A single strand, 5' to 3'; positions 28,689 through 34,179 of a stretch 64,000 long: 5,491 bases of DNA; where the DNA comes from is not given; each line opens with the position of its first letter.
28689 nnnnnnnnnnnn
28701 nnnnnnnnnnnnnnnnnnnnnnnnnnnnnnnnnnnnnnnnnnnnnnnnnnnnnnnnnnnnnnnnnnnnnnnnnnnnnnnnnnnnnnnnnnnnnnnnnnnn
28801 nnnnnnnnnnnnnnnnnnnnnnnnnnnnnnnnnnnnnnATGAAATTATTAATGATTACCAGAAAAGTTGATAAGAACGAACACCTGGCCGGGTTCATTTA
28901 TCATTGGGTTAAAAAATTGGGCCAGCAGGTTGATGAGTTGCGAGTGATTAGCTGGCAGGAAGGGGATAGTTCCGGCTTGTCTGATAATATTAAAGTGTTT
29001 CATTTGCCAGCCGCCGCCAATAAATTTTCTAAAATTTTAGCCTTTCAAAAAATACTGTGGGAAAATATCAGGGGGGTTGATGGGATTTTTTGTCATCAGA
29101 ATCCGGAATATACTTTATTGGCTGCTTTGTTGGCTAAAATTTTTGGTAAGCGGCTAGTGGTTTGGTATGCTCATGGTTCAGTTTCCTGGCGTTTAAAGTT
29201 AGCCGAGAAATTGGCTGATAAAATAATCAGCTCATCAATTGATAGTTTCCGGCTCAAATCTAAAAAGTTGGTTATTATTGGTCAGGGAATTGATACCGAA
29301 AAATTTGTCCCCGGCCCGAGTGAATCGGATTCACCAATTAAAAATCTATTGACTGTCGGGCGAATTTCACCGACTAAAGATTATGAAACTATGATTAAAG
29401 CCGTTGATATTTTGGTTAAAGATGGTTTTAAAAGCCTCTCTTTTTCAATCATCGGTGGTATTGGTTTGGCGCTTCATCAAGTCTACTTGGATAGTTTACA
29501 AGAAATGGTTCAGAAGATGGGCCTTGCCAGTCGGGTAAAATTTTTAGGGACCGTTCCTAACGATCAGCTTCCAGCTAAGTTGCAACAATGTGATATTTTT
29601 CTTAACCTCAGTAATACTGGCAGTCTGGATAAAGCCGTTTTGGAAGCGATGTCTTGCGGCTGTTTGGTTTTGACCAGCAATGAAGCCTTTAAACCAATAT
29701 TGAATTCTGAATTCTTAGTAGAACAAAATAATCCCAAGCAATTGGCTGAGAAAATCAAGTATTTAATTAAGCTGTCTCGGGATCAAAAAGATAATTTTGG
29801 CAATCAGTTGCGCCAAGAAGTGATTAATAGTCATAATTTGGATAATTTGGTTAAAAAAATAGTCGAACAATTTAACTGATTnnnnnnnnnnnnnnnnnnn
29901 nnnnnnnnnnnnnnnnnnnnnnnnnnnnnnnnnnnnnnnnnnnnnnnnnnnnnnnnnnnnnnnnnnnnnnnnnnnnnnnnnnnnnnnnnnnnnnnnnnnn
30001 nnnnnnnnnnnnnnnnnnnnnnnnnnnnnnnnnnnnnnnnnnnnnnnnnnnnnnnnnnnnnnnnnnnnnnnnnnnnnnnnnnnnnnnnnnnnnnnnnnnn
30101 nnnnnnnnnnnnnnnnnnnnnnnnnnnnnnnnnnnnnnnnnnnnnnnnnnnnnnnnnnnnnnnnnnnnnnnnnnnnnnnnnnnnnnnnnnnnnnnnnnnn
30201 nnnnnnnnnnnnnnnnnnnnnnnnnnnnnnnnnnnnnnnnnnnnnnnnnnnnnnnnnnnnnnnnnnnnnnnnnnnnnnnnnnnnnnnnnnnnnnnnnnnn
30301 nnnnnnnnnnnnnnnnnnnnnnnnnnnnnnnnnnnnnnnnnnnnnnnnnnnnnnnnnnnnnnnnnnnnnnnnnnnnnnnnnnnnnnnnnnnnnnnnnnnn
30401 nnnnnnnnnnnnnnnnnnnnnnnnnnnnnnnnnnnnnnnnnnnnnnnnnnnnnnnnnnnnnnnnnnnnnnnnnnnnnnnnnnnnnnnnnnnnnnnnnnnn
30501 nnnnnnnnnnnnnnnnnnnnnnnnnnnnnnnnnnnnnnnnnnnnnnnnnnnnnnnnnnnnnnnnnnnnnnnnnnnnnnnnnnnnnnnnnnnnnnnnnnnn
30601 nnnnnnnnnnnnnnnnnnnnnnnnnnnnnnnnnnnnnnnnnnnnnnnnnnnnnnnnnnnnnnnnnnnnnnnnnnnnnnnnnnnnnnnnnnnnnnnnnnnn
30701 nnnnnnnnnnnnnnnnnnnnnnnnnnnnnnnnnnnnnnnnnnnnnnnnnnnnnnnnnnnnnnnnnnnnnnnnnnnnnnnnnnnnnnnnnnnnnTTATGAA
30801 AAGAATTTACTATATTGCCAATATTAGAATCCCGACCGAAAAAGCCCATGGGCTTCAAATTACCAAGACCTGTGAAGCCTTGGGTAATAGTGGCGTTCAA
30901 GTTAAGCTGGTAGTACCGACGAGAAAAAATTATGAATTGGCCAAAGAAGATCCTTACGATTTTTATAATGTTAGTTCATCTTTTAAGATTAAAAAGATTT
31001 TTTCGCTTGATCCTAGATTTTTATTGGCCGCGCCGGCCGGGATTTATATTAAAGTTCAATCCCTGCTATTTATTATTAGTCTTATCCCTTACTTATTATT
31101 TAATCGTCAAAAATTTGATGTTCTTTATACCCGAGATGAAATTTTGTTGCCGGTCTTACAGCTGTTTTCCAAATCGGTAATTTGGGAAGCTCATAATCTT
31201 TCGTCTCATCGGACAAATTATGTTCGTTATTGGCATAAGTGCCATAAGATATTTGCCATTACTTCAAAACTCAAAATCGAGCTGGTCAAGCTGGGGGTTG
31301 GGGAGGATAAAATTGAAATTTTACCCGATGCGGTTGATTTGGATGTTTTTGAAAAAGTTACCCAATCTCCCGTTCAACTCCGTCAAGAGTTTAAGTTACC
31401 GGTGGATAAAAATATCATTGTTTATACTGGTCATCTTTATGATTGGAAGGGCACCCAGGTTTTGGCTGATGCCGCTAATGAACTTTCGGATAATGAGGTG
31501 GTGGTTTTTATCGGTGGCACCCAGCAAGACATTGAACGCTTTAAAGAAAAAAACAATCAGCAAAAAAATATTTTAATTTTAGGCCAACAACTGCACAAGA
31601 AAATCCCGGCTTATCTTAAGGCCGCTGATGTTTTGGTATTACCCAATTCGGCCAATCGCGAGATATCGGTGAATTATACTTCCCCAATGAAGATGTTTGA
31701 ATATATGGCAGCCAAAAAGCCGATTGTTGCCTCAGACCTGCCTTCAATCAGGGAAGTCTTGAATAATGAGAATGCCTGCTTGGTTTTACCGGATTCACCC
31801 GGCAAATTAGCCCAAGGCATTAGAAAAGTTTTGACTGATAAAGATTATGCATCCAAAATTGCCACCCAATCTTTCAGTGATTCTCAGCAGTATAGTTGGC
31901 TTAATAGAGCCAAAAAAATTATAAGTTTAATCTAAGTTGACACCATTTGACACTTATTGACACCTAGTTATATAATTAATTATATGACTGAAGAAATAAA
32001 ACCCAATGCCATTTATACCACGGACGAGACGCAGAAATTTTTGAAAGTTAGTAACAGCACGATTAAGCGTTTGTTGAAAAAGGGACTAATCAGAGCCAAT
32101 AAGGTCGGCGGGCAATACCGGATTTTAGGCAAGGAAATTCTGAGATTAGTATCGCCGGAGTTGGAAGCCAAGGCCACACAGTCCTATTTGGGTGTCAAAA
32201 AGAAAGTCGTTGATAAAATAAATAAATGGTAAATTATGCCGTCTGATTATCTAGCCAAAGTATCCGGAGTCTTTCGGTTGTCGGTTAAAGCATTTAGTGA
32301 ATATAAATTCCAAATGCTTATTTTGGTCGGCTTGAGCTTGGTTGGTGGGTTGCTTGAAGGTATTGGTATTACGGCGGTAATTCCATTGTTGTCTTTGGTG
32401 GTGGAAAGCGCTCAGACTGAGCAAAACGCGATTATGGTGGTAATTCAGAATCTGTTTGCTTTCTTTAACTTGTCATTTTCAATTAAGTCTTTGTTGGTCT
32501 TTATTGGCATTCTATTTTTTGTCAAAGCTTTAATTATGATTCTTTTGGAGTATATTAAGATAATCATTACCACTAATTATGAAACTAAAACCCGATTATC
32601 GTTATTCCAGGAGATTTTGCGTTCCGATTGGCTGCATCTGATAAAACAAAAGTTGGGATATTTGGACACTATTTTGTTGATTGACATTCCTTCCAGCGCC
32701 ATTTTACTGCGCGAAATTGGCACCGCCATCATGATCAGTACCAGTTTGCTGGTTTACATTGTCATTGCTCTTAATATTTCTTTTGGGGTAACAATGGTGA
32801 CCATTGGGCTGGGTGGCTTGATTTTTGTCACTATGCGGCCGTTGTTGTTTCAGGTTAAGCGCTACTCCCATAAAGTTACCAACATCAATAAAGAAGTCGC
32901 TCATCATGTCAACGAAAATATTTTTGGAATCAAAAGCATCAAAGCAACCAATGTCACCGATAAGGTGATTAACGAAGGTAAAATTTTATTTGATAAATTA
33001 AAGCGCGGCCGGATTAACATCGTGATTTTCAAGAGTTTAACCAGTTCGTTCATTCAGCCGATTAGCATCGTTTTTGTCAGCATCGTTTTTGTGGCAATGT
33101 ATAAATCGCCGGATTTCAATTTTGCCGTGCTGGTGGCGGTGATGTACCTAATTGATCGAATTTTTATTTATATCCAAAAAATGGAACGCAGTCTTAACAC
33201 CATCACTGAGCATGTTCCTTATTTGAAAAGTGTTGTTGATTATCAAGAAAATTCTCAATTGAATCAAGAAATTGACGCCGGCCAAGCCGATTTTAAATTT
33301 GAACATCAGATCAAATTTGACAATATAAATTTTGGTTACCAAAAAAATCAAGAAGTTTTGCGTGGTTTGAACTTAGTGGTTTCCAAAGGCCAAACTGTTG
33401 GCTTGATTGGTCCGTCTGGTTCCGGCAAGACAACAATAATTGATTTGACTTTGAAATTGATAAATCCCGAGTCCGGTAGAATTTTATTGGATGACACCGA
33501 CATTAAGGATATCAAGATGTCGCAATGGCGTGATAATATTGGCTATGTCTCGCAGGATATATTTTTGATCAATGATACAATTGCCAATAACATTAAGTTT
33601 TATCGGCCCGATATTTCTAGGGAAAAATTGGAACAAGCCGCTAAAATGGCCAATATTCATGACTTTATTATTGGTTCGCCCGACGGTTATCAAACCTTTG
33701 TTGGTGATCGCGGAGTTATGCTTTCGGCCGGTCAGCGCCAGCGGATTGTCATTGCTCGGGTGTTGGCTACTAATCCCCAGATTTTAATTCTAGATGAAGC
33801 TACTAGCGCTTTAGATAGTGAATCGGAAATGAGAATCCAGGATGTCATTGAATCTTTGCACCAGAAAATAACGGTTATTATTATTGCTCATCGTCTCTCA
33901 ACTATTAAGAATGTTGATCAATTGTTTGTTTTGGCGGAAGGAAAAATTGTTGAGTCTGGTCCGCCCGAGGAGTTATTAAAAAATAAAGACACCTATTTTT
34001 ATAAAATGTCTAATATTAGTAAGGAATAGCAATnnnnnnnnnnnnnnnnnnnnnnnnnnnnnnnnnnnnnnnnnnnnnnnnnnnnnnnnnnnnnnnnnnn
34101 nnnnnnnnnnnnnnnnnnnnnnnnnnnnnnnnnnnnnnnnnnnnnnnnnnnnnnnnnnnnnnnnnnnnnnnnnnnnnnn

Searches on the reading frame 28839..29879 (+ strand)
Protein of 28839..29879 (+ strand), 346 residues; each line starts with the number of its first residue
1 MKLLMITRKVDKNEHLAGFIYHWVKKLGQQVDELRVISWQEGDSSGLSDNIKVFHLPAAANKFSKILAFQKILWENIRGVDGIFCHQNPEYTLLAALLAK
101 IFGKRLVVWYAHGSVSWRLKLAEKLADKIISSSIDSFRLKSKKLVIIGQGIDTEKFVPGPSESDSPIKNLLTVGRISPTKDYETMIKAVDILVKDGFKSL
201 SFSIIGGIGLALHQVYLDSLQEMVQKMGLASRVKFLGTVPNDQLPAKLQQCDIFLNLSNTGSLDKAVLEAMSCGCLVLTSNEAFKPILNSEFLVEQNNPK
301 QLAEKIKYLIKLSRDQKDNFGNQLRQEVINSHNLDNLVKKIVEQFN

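Call 10: search_protein_families(library=pfam, proteins=[window:28839-29879:+], max_evalue=0.001)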
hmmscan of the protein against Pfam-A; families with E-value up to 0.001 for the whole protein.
window:28839-29879:+ (346 aa): 4 families
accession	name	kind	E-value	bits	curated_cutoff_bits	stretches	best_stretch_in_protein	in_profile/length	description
PF00534.26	Glycos_transf_1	-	1.4e-24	87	26.4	1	168-324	16-169/172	Glycosyl transferases group 1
PF13692.12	Glyco_trans_1_4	-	1.2e-20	74.7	27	1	168-311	2-141/142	Glycosyl transferases group 1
PF13524.12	Glyco_trans_1_2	-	3.6e-12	46.9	25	1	226-342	27-143/144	Glycosyl transferase-like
PF13477.12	Glyco_trans_4_2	-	0.00015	22.4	23.4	1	18-130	11-125/139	Glycosyl transferase 4-like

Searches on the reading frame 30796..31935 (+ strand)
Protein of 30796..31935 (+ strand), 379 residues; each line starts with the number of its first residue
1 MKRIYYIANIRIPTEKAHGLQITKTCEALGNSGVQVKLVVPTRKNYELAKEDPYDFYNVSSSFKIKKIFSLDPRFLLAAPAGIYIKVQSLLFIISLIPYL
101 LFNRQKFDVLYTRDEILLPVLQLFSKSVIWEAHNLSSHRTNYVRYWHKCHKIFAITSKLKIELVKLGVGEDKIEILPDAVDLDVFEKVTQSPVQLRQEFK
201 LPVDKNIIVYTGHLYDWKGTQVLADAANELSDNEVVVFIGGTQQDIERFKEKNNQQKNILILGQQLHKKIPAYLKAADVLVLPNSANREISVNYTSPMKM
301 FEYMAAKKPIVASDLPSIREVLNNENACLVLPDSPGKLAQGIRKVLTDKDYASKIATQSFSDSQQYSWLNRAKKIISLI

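Call 10: search_protein_families(library=pfam, proteins=[window:30796-31935:+], max_evalue=0.001)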
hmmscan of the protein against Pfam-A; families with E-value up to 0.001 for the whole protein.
window:30796-31935:+ (379 aa): 4 families
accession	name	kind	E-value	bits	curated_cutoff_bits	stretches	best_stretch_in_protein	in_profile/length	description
PF13692.12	Glyco_trans_1_4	-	9e-24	84.8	27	1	206-348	2-142/142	Glycosyl transferases group 1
PF00534.26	Glycos_transf_1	-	9.6e-23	81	26.4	1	195-357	5-167/172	Glycosyl transferases group 1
PF13524.12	Glyco_trans_1_2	-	6.3e-07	29.9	25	1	242-376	22-143/144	Glycosyl transferase-like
PF13439.12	Glyco_transf_4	-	1.3e-06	29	28.5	1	25-183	11-169/170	Glycosyltransferase Family 4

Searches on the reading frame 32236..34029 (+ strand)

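Call 10: search_protein_families(library=pfam, proteins=[window:32236-34029:+], max_evalue=0.001)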
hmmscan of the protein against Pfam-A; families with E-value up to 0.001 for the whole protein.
window:32236-34029:+ (597 aa): 4 families
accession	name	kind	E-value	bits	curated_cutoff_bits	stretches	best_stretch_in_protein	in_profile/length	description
PF00005.33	ABC_tran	-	1.6e-32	113.4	25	1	375-524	1-137/137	ABC transporter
PF02463.25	SMC_N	-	3.4e-08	33.6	40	1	388-566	27-211/220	RecF/RecN/SMC N terminal domain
PF00664.28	ABC_membrane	-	4.2e-05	23.8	28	1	69-288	25-247/274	ABC transporter transmembrane region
PF13555.12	AAA_29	-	0.00028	21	27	1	384-413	22-50/61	P-loop containing region of AAA domain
